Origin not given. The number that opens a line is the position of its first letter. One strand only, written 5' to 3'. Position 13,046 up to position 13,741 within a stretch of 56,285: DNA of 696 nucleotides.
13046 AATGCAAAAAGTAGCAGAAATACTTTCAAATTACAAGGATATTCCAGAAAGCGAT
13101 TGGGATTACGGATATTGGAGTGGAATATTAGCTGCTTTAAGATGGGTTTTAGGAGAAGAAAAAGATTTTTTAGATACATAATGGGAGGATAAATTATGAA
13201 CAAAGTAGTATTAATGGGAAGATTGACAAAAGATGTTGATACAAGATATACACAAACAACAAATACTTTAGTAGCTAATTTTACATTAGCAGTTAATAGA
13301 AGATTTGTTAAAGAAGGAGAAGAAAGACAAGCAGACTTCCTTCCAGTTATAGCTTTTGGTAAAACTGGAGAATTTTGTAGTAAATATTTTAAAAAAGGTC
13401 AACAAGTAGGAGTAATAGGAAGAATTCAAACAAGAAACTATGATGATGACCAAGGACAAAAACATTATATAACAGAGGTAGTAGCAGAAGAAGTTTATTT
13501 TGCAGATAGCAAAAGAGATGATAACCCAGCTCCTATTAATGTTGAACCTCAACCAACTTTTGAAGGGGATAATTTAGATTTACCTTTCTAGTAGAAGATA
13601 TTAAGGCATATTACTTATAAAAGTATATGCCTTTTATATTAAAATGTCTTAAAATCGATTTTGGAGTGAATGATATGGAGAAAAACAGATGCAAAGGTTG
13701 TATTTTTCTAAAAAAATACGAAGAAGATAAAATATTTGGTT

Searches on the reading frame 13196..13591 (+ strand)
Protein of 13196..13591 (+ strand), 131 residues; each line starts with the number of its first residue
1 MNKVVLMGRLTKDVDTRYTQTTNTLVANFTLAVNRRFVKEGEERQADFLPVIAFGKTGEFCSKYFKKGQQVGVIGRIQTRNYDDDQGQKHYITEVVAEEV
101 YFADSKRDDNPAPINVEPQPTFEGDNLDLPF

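Call 29: search_protein_families(library=pfam, proteins=[window:13196-13591:+], max_evalue=0.001)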
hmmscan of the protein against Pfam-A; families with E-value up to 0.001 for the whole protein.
window:13196-13591:+ (131 aa): 1 family
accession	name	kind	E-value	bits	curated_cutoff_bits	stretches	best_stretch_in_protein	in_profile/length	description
PF00436.31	SSB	-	1.8e-33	115.1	26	1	1-102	1-103/104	Single-strand binding protein family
